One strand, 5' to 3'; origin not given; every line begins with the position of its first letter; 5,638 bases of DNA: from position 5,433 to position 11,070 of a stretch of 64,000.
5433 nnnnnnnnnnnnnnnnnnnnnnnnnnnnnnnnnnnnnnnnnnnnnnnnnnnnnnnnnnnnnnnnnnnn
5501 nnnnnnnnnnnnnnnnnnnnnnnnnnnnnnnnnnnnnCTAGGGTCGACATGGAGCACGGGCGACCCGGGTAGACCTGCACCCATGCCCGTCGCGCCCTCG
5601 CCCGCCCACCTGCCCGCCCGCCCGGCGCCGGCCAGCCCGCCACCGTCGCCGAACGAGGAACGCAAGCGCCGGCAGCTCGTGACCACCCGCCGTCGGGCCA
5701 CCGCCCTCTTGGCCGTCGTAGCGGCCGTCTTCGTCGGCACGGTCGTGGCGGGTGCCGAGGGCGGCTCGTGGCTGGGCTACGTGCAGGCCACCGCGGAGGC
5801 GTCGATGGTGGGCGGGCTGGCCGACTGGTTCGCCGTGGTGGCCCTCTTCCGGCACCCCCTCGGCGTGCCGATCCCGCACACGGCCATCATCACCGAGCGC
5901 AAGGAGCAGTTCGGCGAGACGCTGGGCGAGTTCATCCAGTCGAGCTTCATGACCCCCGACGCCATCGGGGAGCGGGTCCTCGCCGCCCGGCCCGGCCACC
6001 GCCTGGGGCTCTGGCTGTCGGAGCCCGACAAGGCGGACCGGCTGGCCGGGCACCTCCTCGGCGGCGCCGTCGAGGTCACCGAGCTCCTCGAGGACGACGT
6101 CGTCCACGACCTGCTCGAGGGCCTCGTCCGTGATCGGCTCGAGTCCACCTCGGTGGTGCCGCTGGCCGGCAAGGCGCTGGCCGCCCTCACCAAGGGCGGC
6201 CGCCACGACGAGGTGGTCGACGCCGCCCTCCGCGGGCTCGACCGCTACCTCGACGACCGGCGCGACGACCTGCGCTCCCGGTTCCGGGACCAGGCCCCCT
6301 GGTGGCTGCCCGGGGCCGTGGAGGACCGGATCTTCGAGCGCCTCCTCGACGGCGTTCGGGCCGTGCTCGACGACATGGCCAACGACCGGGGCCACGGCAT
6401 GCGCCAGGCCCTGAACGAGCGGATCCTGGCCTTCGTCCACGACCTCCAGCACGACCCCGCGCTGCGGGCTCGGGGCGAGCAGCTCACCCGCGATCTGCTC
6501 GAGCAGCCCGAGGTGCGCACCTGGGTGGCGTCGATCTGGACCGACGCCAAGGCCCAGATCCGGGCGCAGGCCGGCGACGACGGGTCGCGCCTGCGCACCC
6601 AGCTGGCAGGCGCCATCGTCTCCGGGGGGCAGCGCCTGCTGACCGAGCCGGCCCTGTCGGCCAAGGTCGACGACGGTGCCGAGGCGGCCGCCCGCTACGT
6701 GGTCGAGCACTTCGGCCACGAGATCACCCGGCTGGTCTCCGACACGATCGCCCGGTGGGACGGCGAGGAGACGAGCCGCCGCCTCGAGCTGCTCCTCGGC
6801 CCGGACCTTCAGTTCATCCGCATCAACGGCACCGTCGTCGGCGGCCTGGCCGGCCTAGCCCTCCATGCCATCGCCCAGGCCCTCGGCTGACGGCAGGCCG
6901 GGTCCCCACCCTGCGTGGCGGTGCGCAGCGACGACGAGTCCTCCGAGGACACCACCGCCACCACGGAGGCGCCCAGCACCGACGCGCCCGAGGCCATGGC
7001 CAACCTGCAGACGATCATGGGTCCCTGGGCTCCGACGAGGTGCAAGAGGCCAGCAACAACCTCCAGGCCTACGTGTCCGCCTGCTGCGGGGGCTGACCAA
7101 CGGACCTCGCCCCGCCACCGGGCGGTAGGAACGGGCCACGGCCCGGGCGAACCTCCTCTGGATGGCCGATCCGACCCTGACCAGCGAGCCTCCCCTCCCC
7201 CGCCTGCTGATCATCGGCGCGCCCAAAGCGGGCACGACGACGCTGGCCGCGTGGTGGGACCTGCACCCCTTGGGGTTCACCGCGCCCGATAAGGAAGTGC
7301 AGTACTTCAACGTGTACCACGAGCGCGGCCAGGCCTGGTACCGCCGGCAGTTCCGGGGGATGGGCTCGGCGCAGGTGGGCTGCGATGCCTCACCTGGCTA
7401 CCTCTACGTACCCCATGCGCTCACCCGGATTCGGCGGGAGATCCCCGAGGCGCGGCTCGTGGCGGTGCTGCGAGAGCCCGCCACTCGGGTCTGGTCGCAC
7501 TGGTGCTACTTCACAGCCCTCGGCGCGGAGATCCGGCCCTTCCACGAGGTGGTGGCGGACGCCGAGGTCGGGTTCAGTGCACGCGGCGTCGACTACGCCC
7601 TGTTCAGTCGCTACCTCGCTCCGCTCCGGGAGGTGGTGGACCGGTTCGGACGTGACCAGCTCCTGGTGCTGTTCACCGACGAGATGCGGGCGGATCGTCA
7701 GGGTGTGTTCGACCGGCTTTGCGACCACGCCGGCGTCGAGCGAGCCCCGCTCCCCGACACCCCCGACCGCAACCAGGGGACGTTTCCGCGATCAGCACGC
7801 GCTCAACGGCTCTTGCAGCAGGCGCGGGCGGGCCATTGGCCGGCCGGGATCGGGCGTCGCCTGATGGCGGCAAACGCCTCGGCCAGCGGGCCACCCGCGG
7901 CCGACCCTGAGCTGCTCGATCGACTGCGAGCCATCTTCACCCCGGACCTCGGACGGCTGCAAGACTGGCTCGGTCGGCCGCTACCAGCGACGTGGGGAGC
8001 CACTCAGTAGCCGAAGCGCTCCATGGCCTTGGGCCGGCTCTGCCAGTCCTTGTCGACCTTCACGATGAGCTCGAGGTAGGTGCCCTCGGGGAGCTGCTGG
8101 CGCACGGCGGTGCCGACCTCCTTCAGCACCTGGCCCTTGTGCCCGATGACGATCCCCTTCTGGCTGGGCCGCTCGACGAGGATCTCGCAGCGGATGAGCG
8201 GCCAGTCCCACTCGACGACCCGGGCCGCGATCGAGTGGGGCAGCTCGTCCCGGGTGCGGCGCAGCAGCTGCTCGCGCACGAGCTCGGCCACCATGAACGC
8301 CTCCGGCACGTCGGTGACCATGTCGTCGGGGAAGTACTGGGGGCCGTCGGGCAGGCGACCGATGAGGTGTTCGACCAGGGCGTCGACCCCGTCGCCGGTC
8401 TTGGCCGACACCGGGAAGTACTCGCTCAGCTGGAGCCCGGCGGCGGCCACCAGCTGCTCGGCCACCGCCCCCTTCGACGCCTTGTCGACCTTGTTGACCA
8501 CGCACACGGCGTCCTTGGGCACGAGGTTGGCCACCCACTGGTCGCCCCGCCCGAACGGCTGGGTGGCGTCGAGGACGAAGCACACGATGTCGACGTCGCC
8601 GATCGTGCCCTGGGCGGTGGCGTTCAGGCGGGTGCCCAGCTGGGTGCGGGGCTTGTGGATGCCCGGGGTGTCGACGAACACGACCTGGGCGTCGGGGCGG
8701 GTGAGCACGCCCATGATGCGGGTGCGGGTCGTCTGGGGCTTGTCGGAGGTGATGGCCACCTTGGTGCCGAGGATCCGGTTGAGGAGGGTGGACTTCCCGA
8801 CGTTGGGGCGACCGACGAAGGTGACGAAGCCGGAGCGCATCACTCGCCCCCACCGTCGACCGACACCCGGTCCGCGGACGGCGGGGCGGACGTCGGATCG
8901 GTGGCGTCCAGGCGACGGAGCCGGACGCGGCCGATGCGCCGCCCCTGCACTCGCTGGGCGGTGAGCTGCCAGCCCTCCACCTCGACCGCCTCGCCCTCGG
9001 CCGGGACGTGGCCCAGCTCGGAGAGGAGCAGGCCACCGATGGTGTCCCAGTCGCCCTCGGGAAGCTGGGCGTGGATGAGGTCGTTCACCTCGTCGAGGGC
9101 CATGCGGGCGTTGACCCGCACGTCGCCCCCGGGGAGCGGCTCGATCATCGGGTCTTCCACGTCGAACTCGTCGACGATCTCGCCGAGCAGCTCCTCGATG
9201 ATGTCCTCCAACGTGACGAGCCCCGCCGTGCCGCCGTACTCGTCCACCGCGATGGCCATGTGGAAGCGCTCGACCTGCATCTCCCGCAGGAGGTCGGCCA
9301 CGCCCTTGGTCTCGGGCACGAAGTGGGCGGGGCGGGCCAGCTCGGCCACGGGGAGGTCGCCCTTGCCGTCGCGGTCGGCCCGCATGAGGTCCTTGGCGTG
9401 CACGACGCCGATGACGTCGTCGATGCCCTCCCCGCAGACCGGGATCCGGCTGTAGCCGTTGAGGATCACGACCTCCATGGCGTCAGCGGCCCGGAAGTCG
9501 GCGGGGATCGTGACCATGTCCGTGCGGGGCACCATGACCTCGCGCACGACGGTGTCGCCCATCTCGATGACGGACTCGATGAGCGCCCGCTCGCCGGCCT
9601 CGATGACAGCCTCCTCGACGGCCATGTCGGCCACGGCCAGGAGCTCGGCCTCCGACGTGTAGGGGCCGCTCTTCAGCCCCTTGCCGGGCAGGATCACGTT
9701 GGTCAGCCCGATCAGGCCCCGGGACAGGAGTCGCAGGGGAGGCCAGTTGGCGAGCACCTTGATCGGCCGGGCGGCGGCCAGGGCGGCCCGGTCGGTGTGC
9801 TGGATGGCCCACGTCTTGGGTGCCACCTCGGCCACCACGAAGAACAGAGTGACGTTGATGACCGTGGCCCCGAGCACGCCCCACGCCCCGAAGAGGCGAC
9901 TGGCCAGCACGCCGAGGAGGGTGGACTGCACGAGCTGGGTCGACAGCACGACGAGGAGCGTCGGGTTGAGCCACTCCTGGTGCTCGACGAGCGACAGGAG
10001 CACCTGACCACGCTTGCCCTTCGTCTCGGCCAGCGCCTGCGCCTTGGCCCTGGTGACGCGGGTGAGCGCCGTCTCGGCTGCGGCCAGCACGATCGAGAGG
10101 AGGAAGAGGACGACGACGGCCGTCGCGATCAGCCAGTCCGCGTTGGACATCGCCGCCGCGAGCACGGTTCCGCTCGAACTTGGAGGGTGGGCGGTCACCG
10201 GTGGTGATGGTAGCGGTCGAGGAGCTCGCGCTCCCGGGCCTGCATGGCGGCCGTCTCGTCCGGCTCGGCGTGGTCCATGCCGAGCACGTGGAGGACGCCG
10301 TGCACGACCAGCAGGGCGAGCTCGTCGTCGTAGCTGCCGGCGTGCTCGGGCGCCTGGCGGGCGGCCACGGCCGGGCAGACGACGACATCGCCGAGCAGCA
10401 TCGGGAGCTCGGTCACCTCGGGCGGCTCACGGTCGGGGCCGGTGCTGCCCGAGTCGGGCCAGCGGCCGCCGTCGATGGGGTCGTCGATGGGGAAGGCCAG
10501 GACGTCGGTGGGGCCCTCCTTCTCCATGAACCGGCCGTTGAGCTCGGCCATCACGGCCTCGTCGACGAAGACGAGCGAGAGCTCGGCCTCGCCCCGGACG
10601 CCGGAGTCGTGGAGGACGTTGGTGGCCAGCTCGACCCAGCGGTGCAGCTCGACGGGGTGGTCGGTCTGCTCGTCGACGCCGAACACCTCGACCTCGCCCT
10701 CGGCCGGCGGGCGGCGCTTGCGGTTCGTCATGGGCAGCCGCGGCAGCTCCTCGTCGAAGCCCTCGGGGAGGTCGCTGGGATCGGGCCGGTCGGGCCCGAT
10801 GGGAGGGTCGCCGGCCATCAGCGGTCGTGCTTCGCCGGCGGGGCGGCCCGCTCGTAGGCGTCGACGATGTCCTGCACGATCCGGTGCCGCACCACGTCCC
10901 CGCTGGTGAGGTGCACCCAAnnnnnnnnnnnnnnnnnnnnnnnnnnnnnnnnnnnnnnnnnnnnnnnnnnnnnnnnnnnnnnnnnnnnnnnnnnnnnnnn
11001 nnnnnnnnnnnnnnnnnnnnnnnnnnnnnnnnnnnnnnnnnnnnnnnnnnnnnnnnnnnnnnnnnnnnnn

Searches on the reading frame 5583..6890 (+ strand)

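Call 32: search_protein_families(library=pfam, proteins=[window:5583-6890:+], max_evalue=0.00001)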
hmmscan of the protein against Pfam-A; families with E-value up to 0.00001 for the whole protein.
window:5583-6890:+ (435 aa): 1 family
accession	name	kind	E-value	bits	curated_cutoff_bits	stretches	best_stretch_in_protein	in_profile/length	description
PF04286.17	DUF445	-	1.1e-103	348.5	33.8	1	71-432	1-366/368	Protein of unknown function (DUF445)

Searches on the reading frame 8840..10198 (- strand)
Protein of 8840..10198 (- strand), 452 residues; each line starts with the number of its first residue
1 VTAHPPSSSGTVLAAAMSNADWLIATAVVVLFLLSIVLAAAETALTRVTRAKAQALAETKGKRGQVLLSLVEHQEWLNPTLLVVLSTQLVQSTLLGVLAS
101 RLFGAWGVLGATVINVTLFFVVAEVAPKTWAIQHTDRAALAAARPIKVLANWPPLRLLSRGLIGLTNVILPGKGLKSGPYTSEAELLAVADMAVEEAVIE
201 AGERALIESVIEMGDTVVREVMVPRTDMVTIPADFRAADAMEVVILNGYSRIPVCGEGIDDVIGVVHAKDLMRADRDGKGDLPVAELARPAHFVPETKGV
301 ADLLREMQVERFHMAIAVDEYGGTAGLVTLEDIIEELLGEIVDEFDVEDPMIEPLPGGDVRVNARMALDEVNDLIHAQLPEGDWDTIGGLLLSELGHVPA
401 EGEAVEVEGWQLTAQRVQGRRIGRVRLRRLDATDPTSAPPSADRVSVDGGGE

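Call 32: search_protein_families(library=pfam, proteins=[window:8840-10198:-], max_evalue=0.00001)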
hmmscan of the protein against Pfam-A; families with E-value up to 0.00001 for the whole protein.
window:8840-10198:- (452 aa): 3 families
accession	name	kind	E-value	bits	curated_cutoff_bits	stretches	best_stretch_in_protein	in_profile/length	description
PF01595.25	CNNM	-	5.7e-25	88.5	28.4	1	28-202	3-180/181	Cyclin M transmembrane N-terminal domain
PF03471.22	CorC_HlyC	-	5.7e-22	78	27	1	356-430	4-80/81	Transporter associated domain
PF00571.33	CBS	-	5e-16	59.2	24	2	218-275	1-55/57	CBS domain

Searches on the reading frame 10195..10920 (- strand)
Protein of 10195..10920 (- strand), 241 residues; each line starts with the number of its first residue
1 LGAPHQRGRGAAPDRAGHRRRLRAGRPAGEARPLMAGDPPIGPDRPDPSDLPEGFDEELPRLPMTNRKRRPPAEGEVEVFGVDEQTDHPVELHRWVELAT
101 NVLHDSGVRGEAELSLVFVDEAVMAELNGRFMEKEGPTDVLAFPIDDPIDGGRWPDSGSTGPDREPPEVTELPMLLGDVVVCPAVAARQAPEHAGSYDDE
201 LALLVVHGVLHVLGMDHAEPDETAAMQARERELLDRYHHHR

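Call 32: search_protein_families(library=pfam, proteins=[window:10195-10920:-], max_evalue=0.00001)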
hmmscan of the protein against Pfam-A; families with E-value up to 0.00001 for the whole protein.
window:10195-10920:- (241 aa): 1 family
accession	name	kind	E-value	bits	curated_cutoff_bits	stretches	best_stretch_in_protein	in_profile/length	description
PF02130.23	YbeY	-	1.5e-32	112.6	25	1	92-236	7-128/129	Endoribonuclease YbeY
